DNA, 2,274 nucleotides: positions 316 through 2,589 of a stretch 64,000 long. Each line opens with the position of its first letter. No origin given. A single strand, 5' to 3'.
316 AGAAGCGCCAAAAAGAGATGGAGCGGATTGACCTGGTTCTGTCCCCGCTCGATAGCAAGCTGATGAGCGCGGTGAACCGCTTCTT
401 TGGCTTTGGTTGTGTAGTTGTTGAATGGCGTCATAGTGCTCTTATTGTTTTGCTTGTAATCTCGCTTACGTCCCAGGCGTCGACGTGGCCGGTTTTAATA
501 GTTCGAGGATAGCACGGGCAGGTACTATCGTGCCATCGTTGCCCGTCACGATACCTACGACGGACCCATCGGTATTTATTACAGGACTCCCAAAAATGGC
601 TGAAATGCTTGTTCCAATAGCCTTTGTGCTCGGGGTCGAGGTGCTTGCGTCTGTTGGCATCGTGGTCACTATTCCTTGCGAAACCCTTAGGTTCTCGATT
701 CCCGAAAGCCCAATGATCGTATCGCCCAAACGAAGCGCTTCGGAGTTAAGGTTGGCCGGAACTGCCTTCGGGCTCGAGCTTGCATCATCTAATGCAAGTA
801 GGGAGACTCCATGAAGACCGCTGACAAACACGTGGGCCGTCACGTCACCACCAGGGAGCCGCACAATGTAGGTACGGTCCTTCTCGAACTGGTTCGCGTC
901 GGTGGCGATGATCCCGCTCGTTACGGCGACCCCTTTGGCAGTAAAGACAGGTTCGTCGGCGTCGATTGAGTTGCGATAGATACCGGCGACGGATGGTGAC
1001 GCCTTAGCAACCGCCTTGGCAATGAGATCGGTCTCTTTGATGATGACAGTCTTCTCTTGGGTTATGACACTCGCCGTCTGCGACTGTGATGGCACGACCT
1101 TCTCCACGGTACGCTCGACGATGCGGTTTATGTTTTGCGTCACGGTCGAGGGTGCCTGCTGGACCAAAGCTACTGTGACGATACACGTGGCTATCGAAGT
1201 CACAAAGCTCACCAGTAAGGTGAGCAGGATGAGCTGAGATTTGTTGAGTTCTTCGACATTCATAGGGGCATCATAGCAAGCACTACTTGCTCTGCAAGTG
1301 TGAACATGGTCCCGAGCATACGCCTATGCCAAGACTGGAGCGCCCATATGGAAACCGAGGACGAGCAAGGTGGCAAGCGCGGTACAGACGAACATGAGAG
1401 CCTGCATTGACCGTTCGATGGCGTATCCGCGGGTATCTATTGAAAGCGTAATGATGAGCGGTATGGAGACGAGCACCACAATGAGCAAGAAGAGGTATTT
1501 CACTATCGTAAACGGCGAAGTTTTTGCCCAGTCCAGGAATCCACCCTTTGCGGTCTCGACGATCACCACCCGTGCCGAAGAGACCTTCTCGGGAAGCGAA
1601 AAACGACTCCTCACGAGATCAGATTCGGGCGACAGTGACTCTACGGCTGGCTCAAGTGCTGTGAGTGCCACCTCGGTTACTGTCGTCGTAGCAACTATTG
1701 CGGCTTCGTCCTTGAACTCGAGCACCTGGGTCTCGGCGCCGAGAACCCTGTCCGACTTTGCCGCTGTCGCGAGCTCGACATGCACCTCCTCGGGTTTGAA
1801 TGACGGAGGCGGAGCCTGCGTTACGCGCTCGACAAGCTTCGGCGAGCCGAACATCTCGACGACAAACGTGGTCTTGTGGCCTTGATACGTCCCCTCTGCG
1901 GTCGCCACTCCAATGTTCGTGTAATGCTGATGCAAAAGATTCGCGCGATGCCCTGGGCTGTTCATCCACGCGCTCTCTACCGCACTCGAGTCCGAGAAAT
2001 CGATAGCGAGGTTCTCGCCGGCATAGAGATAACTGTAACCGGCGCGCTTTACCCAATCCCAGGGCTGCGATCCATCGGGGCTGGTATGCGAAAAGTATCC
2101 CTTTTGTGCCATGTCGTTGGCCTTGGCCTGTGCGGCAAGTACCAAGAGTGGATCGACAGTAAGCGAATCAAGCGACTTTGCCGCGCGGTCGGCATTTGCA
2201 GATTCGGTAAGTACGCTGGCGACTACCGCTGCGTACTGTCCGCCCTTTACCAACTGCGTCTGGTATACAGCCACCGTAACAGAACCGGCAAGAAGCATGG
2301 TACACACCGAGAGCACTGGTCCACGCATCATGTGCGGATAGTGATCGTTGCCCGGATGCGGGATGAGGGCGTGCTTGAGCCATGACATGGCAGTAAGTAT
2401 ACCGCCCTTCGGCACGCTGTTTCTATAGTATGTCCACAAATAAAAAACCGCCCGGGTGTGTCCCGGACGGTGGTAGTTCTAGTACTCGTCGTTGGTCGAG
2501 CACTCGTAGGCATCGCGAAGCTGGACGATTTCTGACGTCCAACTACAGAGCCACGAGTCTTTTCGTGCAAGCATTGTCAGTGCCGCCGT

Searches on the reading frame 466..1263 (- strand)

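Call 70: search_protein_families(library=pfam, proteins=[window:466-1263:-], max_evalue=0.05)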
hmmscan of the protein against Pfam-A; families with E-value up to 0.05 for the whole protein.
window:466-1263:- (265 aa): 1 family
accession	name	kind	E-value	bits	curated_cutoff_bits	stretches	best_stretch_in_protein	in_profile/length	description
PF13365.12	Trypsin_2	-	3.4e-05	25.1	27.6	1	111-238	3-144/144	Trypsin-like peptidase domain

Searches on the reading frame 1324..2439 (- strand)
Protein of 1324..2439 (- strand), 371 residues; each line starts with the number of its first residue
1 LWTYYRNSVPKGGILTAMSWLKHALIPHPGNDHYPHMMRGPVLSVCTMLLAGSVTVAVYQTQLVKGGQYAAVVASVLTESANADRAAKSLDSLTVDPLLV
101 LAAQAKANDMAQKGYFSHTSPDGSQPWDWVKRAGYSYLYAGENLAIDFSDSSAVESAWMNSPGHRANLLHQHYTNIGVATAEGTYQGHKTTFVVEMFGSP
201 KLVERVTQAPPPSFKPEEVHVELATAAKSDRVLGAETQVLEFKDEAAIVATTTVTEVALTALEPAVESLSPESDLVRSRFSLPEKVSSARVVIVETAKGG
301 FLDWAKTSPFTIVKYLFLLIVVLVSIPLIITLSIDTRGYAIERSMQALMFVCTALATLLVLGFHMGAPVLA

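Call 70: search_protein_families(library=pfam, proteins=[window:1324-2439:-], max_evalue=0.05)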
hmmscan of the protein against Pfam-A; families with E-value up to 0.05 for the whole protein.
window:1324-2439:- (371 aa): 1 family
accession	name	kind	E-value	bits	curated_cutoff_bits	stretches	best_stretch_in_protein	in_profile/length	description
PF00188.32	CAP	-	1.9e-17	64.6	21.1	1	82-194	5-114/117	Cysteine-rich secretory protein family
